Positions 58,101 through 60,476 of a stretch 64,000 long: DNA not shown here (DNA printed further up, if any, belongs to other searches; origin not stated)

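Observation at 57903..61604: Compact porin-cytochrome (MtrAB/MtoAB/Pcc-like) extracellular-electron-transfer candidate with an octaheme wire, a 691-aa barrel, a monoheme cytochrome and a His-rich 4-TM protein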

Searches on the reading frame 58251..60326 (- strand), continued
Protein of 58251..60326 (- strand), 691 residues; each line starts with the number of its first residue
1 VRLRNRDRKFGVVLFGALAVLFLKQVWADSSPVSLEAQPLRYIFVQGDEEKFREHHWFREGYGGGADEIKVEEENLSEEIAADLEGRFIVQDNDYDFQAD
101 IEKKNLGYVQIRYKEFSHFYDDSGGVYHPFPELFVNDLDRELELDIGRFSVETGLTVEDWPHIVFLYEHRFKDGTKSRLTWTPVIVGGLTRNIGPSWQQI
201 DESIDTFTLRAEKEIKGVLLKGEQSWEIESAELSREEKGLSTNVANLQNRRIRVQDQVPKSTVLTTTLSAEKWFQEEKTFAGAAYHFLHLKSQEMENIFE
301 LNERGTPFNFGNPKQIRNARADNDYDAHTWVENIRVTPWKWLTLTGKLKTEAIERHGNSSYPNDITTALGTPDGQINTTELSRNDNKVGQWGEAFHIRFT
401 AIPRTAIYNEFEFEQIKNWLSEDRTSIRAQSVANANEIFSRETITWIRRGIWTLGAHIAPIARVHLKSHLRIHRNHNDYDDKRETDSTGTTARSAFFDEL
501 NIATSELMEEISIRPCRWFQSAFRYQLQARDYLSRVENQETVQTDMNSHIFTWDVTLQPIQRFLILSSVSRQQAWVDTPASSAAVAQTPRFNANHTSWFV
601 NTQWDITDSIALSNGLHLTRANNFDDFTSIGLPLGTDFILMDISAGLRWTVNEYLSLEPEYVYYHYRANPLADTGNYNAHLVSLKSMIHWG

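Call 43: search_protein_families(library=pfam, proteins=[P0183, P0178, P0193, P0247, P0220, P0210, P0231, P0173, P0120, P0222], max_evalue=0.1)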
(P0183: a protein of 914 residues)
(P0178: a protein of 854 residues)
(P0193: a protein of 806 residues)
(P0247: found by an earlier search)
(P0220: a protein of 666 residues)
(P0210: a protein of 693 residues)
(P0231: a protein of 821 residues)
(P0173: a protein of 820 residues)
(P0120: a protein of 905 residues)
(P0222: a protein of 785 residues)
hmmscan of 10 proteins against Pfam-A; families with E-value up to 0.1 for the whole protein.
P0183 (914 aa): 7 families
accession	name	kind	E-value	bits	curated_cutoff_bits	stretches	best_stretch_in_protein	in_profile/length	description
PF07635.16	PSCyt1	-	2e-29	102.4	22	2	41-95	1-59/59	Planctomycete cytochrome C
PF22297.1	PccH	-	1.4e-05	25.6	24.4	0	166-196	2-33/133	PccH Cytochrome c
PF13442.11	Cytochrome_CBB3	-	1.7e-05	25.5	27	1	171-247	7-68/68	Cytochrome C oxidase, cbb3-type, subunit III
PF11845.13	Tll0287-like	-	0.00084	20.2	24.1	0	125-186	56-112/144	Tll0287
PF00034.26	Cytochrom_C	-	0.0014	20.4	21.3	0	175-249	9-88/90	Cytochrome c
PF09699.15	Paired_CXXCH_1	-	0.0019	18.3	20.6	0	172-195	3-26/41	Doubled CXXCH motif (Paired_CXXCH_1)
PF11854.14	MtrB_PioB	-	0.021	13.9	23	1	792-896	490-601/635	Putative outer membrane beta-barrel porin, MtrB/PioB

P0178 (854 aa): 3 families
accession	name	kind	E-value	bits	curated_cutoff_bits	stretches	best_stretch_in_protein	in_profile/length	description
PF07635.16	PSCyt1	-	3.3e-17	63.3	22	1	110-168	1-59/59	Planctomycete cytochrome C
PF13442.11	Cytochrome_CBB3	-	0.047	14.5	27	0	101-185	5-68/68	Cytochrome C oxidase, cbb3-type, subunit III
PF22297.1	PccH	-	0.054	14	24.4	0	98-127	2-32/133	PccH Cytochrome c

P0193 (806 aa): 4 families
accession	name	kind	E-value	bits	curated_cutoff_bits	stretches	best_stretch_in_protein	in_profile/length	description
PF07635.16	PSCyt1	-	1.8e-14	54.5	22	1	65-123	1-59/59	Planctomycete cytochrome C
PF11854.14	MtrB_PioB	-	0.00086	18.4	23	1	548-689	271-398/635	Putative outer membrane beta-barrel porin, MtrB/PioB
PF22297.1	PccH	-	0.042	14.4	24.4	0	53-82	2-32/133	PccH Cytochrome c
PF13442.11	Cytochrome_CBB3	-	0.1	13.4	27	0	59-140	8-68/68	Cytochrome C oxidase, cbb3-type, subunit III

P0247 (665 aa): 0 families

P0220 (666 aa): 0 families

P0210 (693 aa): 2 families
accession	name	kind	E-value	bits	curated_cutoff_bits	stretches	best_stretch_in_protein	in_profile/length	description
PF11383.14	DUF3187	-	0.0075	15.9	24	0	639-678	74-113/320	Protein of unknown function (DUF3187)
PF10677.15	DUF2490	-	0.043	14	29.8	0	257-352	23-96/186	Protein of unknown function (DUF2490)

P0231 (821 aa): 2 families
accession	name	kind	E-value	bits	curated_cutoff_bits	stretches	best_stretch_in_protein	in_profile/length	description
PF07635.16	PSCyt1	-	2e-12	48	22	1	82-140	1-59/59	Planctomycete cytochrome C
PF13442.11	Cytochrome_CBB3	-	0.042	14.6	27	0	73-157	5-68/68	Cytochrome C oxidase, cbb3-type, subunit III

P0173 (820 aa): 1 family
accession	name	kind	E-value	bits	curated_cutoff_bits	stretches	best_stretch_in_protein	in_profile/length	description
PF07635.16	PSCyt1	-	3e-13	50.6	22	1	63-120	1-58/59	Planctomycete cytochrome C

P0120 (905 aa): 0 families

P0222 (785 aa): 1 family
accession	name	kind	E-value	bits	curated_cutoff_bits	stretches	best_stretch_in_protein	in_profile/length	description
PF07635.16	PSCyt1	-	2.1e-15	57.5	22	1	53-111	1-59/59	Planctomycete cytochrome C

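Call 44: search_protein_families(library=ncbifam, proteins=[L003:8112-9614:+, L005:9259-10767:+, L006:8072-9565:+, L006:4839-5987:+, L005:8093-8647:+, L005:8700-9233:+, L003:4873-5208:+, L006:11159-12427:+, P0247, P0183], max_evalue=0.01)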
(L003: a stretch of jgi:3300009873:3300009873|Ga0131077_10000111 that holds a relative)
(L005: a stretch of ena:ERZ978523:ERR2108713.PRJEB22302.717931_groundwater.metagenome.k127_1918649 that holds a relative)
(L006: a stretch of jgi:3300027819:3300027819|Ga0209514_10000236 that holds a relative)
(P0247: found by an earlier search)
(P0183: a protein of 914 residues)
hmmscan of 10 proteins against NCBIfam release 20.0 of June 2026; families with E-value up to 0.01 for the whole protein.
L003:8112-9614:+ (500 aa): 6 families
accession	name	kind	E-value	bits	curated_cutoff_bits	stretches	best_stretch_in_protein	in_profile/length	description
TIGR03153.1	cytochr_NrfH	equivalog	3e-15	56.5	134.2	1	109-215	3-110/138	cytochrome c nitrite reductase small subunit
TIGR02162.1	torC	equivalog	2.5e-05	23.7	478.2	1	98-193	9-109/387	pentaheme c-type cytochrome TorC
TIGR02161.1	napC_nirT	subfamily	0.0019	18.1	310.6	1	96-190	9-107/185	periplasmic nitrate (or nitrite) reductase c-type cytochrome, NapC/NirT family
TIGR03508.1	decahem_SO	subfamily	0.0052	16.3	192.2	0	132-166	69-102/258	DmsE family decaheme c-type cytochrome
NF008659.0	PRK11659.1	equivalog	0.0058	16.3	184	0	136-220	52-123/188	cytochrome c nitrite reductase pentaheme subunit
TIGR03507.1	decahem_SO1788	subfamily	0.0067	14.9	209.3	0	123-459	233-518/672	OmcA/MtrC family decaheme c-type cytochrome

L005:9259-10767:+ (502 aa): 7 families
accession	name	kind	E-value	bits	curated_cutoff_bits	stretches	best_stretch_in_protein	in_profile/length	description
TIGR03153.1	cytochr_NrfH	equivalog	2.4e-13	50.3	134.2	1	107-211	5-109/138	cytochrome c nitrite reductase small subunit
NF011606.0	PRK15032.1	equivalog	1.3e-05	24.5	455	1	105-200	23-116/390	pentaheme c-type cytochrome TorC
TIGR02162.1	torC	equivalog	0.0018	17.6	478.2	1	119-191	33-110/387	pentaheme c-type cytochrome TorC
TIGR03508.1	decahem_SO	subfamily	0.0023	17.4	192.2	0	118-162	58-101/258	DmsE family decaheme c-type cytochrome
NF041781.1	mnquin_red_QrcA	equivalog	0.0031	17.1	180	0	141-214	103-161/174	menaquinone reductase multiheme cytochrome c subunit QrcA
TIGR03507.1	decahem_SO1788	subfamily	0.0066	14.9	209.3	0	419-499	237-304/672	OmcA/MtrC family decaheme c-type cytochrome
NF041762.1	diheme_GEGP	equivalog_domain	0.0083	15.4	300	1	418-459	15-57/359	GEGP motif-containing diheme protein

L006:8072-9565:+ (497 aa): 3 families
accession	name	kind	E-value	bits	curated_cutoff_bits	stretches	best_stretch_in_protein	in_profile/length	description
TIGR03153.1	cytochr_NrfH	equivalog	3e-13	50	134.2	1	100-205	4-109/138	cytochrome c nitrite reductase small subunit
NF011606.0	PRK15032.1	equivalog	5.2e-08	32.4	455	1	88-182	9-107/390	pentaheme c-type cytochrome TorC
TIGR02162.1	torC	equivalog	2.6e-05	23.7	478.2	1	97-184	16-109/387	pentaheme c-type cytochrome TorC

L006:4839-5987:+ (382 aa): 12 families
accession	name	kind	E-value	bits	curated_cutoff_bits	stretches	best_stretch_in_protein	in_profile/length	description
TIGR03508.1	decahem_SO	subfamily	9.7e-47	159.6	192.2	2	234-377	115-257/258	DmsE family decaheme c-type cytochrome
NF041028.1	decahem_GSU2203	exception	1.6e-46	159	325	2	234-342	146-254/317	GSU2203 family decaheme c-type cytochrome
TIGR01905.1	paired_CXXCH_1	subfamily_domain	7.7e-16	57.7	25.2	2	306-343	1-39/41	doubled CXXCH domain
NF008659.0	PRK11659.1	equivalog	2.1e-12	47.1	184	2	162-275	34-148/188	cytochrome c nitrite reductase pentaheme subunit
NF041198.1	UshA_like_PCGU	equivalog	9.8e-11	40.9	275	2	160-195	394-429/519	UshA-like (seleno)protein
TIGR03146.1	cyt_nit_nrfB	equivalog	8.2e-08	32.7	166.6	2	277-343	73-144/145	cytochrome c nitrite reductase pentaheme subunit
TIGR03153.1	cytochr_NrfH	equivalog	2e-07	31.1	134.2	1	231-344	23-137/138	cytochrome c nitrite reductase small subunit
NF041762.1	diheme_GEGP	equivalog_domain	3.6e-07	29.7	300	1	42-128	45-132/359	GEGP motif-containing diheme protein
TIGR03507.1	decahem_SO1788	subfamily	1.2e-06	27.3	209.3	1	158-220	473-526/672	OmcA/MtrC family decaheme c-type cytochrome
NF047727.1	4hemeCytCCctA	equivalog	0.00037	20.6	180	0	204-299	37-108/109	tetraheme c-type cytochrome CctA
TIGR04257.1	nanowire_3heme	domain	0.00055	20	40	0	167-212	16-59/75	c(7)-type cytochrome triheme domain-containing protein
NF040886.1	cyt_C_like_Sec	equivalog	0.00089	17.9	250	1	174-202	45-73/423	multiheme c-type cytochrome (seleno)protein ExtKL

L005:8093-8647:+ (184 aa): 8 families
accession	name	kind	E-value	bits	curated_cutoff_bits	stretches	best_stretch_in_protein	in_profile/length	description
NF041198.1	UshA_like_PCGU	equivalog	2.8e-21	75.7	275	1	32-163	402-513/519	UshA-like (seleno)protein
NF043010.1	Cyt554_Nsmonas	equivalog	2.1e-12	46.9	400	1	18-132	11-124/238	cytochrome c-550 CycA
TIGR03508.1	decahem_SO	subfamily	3.5e-06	26.7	192.2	1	91-161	4-80/258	DmsE family decaheme c-type cytochrome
TIGR01905.1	paired_CXXCH_1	subfamily_domain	5.4e-06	26.2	25.2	0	150-160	5-15/41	doubled CXXCH domain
NF041028.1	decahem_GSU2203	exception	1.9e-05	24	325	1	89-159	36-156/317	GSU2203 family decaheme c-type cytochrome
NF008339.0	PRK11125.1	equivalog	0.00013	20.7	595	1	114-171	284-338/487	ammonia-forming cytochrome c nitrite reductase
TIGR04257.1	nanowire_3heme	domain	0.00022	21.3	40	1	90-125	24-60/75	c(7)-type cytochrome triheme domain-containing protein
NF045713.1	CxxCH_16_HmcA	equivalog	0.00053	18.7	400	1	39-162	133-237/541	sulfate respiration complex hexadecaheme cytochrome HmcA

L005:8700-9233:+ (177 aa): 6 families
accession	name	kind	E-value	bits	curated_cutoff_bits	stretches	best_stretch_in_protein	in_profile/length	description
NF045713.1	CxxCH_16_HmcA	equivalog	6.2e-06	25.1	400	1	29-92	198-258/541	sulfate respiration complex hexadecaheme cytochrome HmcA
TIGR03508.1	decahem_SO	subfamily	0.00057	19.4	192.2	1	31-146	145-249/258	DmsE family decaheme c-type cytochrome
NF008659.0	PRK11659.1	equivalog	0.0013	18.4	184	0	78-118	45-84/188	cytochrome c nitrite reductase pentaheme subunit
TIGR03146.1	cyt_nit_nrfB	equivalog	0.0015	18.8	166.6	0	30-146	12-117/145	cytochrome c nitrite reductase pentaheme subunit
TIGR03153.1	cytochr_NrfH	equivalog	0.0029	17.7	134.2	1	18-69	91-137/138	cytochrome c nitrite reductase small subunit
NF040943.1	cytoc3_ExtM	equivalog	0.0041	15.5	800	0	30-75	266-309/599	selenite/tellurite reduction operon c-type cytochrome ExtM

L003:4873-5208:+ (111 aa): 0 families

L006:11159-12427:+ (422 aa): 7 families
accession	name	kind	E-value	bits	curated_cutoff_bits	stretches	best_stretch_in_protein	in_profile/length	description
TIGR03508.1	decahem_SO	subfamily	5e-15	55.7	192.2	1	28-307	3-237/258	DmsE family decaheme c-type cytochrome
TIGR01905.1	paired_CXXCH_1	subfamily_domain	1.1e-07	31.7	25.2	0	255-290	4-37/41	doubled CXXCH domain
NF008659.0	PRK11659.1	equivalog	7.1e-06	25.8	184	0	29-71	48-149/188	cytochrome c nitrite reductase pentaheme subunit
TIGR03146.1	cyt_nit_nrfB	equivalog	8.9e-06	26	166.6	0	28-68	85-120/145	cytochrome c nitrite reductase pentaheme subunit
NF040943.1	cytoc3_ExtM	equivalog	2.6e-05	22.7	800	1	10-101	2-80/599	selenite/tellurite reduction operon c-type cytochrome ExtM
NF041198.1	UshA_like_PCGU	equivalog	0.0072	14.9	275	0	29-102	444-510/519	UshA-like (seleno)protein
NF008339.0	PRK11125.1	equivalog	0.0075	15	595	1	47-102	276-327/487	ammonia-forming cytochrome c nitrite reductase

P0247 (665 aa): 0 families

P0183 (914 aa): 4 families
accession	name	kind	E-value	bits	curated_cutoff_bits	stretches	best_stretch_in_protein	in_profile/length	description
NF052339.1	hydrazine_alpha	equivalog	4.8e-05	21.4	800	0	162-187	666-691/804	hydrazine synthase subunit alpha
TIGR01905.1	paired_CXXCH_1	subfamily_domain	0.00047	20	25.2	0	39-61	6-29/41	doubled CXXCH domain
TIGR03806.1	chp_HNE_0200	subfamily_domain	0.0015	17.7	313.3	0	197-249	254-313/314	SO2930 family diheme c-type cytochrome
NF041027.1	GSU2204_Se_pt_1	equivalog_domain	0.002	17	350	0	662-745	381-450/580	GSU2204 family CXXCH-containing (seleno)protein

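Call 79: search_protein_families(library=pfam, proteins=[L055:1024-1857:+], max_evalue=0.01)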
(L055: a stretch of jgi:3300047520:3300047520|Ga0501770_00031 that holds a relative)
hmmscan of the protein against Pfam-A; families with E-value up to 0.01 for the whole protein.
L055:1024-1857:+ (277 aa): 6 families
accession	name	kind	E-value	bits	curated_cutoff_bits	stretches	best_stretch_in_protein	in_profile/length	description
PF09699.15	Paired_CXXCH_1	-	2.6e-21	75.4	20.6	2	197-233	1-38/41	Doubled CXXCH motif (Paired_CXXCH_1)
PF14522.11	Cytochrome_C7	-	9.7e-07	29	24.8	2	61-133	13-66/67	Cytochrome c7 and related cytochrome c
PF13435.11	Cytochrome_C554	-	4.4e-06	28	20.8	0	181-263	1-83/84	Cytochrome c554 and c-prime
PF14537.11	Cytochrom_c3_2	-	8.7e-06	26.6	25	0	197-264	2-65/79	Cytochrome c3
PF22113.1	Mtrc-MtrF_II-IV_dom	-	4e-05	23.7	30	0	61-104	120-167/176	Outer membrane cytochrome MtrC/MtrF-like, domains II/IV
PF22678.1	Cytochrom_c_NrfB-like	-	0.008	17.1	27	0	96-164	1-70/89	Cytochrome c-type protein NrfB-like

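Call 85: search_protein_families(library=pfam, proteins=[L007:709-1809:+, L007:1887-3155:+, L007:3289-4389:+, L007:8465-11110:+, L007:11516-12862:+, L009:3673-4584:+, L022:634-1317:+, L022:1623-2141:+, L039:31-870:+, L011:3350-4231:+], max_evalue=0.0001)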
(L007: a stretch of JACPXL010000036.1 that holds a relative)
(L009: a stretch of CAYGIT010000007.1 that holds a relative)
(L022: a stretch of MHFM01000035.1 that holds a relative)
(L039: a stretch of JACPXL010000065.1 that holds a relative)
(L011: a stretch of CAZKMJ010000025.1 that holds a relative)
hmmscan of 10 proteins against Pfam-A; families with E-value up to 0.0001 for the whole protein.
L007:709-1809:+ (366 aa): 7 families
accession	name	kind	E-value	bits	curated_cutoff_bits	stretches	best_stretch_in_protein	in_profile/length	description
PF00534.26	Glycos_transf_1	-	7.6e-44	149.7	26.4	1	178-342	4-170/172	Glycosyl transferases group 1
PF13692.12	Glyco_trans_1_4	-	1.1e-37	129.8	27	1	191-330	3-142/142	Glycosyl transferases group 1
PF13439.12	Glyco_transf_4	-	1.2e-32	113.7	28.5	1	12-165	1-169/170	Glycosyltransferase Family 4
PF13579.12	Glyco_trans_4_4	-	1.5e-21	77.8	29.7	1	13-160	1-157/158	Glycosyl transferase 4-like domain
PF20706.3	GT4-conflict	-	1.2e-09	38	26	1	195-355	203-382/385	Family 4 Glycosyltransferase in conflict systems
PF13477.12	Glyco_trans_4_2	-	4.7e-09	37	23.4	1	17-115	11-108/139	Glycosyl transferase 4-like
PF13524.12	Glyco_trans_1_2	-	1.6e-07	31.8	25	1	281-359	67-143/144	Glycosyl transferase-like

L007:1887-3155:+ (422 aa): 0 families

L007:3289-4389:+ (366 aa): 2 families
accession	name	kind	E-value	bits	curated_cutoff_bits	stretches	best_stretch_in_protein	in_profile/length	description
PF02800.25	Gp_dh_C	-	1.5e-60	203.8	24.4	1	171-333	1-158/158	Glyceraldehyde 3-phosphate dehydrogenase, C-terminal domain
PF00044.30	Gp_dh_N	-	1.4e-29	102.8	31.7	1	3-116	1-100/101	Glyceraldehyde 3-phosphate dehydrogenase, NAD binding domain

L007:8465-11110:+ (881 aa): 5 families
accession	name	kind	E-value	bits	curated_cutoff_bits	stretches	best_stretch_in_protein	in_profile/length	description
PF00122.25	E1-E2_ATPase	-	3.3e-57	193.3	28.1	1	121-314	2-181/181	E1-E2 ATPase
PF00689.26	Cation_ATPase_C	-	9.7e-55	185.5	27.3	1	701-871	1-175/175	Cation transporting ATPase, C-terminus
PF13246.12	Cation_ATPase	-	2.4e-21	76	21.7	1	376-456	2-88/91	Cation transport ATPase (P-type)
PF00690.31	Cation_ATPase_N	-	5e-19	68.2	20.4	1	14-81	1-69/69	Cation transporter/ATPase, N-terminus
PF00702.32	Hydrolase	-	1e-18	68.9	26.4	1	333-631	4-191/191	haloacid dehalogenase-like hydrolase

L007:11516-12862:+ (448 aa): 0 families

L009:3673-4584:+ (303 aa): 6 families
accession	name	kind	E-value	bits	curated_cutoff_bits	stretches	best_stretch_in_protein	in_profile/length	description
PF00990.26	GGDEF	-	5.5e-41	140.5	23.8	1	142-298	2-160/161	Diguanylate cyclase, GGDEF domain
PF13426.13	PAS_9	-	1.9e-23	83.1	27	1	19-122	1-103/103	PAS domain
PF00989.32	PAS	-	1.1e-18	67.7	22.6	1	12-119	4-112/113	PAS fold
PF08448.16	PAS_4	-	9.1e-13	48.8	23.1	1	16-124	2-109/110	PAS fold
PF08447.18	PAS_3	-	1.1e-11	45.2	25.6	1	31-116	1-88/89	PAS fold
PF13188.13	PAS_8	-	1.1e-07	32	21.8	1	11-52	3-41/65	PAS domain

L022:634-1317:+ (227 aa): 5 families
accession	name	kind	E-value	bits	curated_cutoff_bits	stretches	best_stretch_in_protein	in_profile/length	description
PF00027.35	cNMP_binding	-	9e-19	67.7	27.5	1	33-120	2-89/89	Cyclic nucleotide-binding domain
PF13545.12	HTH_Crp_2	-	3.4e-18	65.8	27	1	152-225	1-70/70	Crp-like helix-turn-helix domain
PF00325.26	Crp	-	8.1e-08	32.3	21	1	177-207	2-32/32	Bacterial regulatory proteins, crp family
PF12840.13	HTH_20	-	3.8e-05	24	27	0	177-208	18-49/51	Helix-turn-helix domain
PF25213.1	HVO_A0261_N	-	5.9e-05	23.3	35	0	177-208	24-55/86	HVO_A0261 N-terminal domain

L022:1623-2141:+ (172 aa): 1 family
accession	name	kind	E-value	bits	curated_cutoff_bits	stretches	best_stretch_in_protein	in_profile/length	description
PF01814.28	Hemerythrin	-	1.2e-06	29.4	25.3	1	41-116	29-103/127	Hemerythrin HHE cation binding domain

L039:31-870:+ (279 aa): 3 families
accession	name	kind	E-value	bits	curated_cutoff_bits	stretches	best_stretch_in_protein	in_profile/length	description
PF18854.6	baeRF_family10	-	4.4e-33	115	27.1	1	11-148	1-137/143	Bacterial archaeo-eukaryotic release factor family 10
PF18856.6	baeRF_family12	-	5.2e-06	27.5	27.7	1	27-135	3-123/138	Bacterial archaeo-eukaryotic release factor family 12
PF18846.6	baeRF_family5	-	2.4e-05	24.9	27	0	25-131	2-115/132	Bacterial archaeo-eukaryotic release factor family 5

L011:3350-4231:+ (293 aa): 3 families
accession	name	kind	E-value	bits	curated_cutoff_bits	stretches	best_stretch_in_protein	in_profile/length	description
PF00589.27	Phage_integrase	-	9.1e-53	179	27.1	1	111-279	2-170/172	Phage integrase family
PF02899.23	Phage_int_SAM_1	-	1.5e-22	80.1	22.3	1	7-88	2-82/83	Phage integrase, N-terminal SAM-like domain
PF13495.12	Phage_int_SAM_4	-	9.1e-06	26.4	27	1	5-90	1-83/85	Phage integrase, N-terminal SAM-like domain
